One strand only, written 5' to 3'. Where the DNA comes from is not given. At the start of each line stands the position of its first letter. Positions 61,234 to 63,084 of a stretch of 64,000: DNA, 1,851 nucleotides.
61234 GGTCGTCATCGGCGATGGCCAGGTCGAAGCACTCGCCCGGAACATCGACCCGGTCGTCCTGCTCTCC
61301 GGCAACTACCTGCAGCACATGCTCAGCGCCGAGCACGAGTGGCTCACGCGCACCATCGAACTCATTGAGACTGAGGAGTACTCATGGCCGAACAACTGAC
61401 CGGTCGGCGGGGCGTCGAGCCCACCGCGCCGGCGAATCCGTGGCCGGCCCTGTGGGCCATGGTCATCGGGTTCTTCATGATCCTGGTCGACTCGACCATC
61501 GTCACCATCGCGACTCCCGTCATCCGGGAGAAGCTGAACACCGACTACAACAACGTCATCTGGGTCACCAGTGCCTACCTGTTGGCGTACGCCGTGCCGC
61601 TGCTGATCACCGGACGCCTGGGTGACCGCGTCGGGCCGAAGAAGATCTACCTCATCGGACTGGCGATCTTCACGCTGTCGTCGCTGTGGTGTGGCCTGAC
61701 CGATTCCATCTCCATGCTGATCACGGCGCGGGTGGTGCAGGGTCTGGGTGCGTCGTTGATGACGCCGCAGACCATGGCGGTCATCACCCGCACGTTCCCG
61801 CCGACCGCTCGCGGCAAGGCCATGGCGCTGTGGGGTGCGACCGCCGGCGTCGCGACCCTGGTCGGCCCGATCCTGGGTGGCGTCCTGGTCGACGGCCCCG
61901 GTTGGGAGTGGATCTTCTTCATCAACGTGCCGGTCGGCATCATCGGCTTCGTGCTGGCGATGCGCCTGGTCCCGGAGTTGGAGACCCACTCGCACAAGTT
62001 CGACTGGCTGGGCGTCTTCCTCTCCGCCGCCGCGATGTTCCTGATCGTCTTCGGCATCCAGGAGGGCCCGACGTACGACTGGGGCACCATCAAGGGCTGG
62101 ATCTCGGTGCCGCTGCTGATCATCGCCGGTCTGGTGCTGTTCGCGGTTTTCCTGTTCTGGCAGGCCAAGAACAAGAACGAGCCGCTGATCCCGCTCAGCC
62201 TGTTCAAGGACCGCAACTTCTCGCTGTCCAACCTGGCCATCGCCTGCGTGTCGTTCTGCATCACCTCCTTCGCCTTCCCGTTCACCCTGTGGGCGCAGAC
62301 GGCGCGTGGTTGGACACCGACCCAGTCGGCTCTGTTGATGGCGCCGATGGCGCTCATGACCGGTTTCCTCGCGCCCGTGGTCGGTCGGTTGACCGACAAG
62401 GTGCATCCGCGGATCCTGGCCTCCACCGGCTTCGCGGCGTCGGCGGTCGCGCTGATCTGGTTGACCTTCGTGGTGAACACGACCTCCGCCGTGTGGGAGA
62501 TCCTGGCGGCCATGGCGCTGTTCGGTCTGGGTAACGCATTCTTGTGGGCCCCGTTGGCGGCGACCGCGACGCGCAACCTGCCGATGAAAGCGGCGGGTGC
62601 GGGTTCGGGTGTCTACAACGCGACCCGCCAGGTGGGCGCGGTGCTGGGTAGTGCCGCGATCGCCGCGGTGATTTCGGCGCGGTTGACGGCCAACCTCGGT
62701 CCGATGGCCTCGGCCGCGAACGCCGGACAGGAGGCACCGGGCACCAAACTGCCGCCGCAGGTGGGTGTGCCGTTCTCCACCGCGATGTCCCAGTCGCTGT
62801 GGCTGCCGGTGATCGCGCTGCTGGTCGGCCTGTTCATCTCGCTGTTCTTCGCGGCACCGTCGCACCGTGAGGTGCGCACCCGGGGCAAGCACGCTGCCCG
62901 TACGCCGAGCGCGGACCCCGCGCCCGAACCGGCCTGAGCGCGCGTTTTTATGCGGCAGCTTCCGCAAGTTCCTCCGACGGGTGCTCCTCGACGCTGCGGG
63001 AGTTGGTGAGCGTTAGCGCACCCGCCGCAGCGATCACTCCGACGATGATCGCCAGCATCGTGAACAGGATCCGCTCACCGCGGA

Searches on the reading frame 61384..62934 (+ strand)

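Call 9: search_protein_families(library=pfam, proteins=[window:61384-62934:+], max_evalue=0.01)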
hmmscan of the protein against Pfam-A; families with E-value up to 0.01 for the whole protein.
window:61384-62934:+ (517 aa): 3 families
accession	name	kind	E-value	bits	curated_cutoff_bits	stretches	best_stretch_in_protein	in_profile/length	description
PF07690.21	MFS_1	-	2.2e-63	214.7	33.4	1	27-422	2-346/347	Major Facilitator Superfamily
PF00083.30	Sugar_tr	-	5e-11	42.6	22.3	1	56-197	46-192/452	Sugar (and other) transporter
PF05977.19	MFS_3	-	6.2e-05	22.1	27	1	75-182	64-176/524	Transmembrane secretion effector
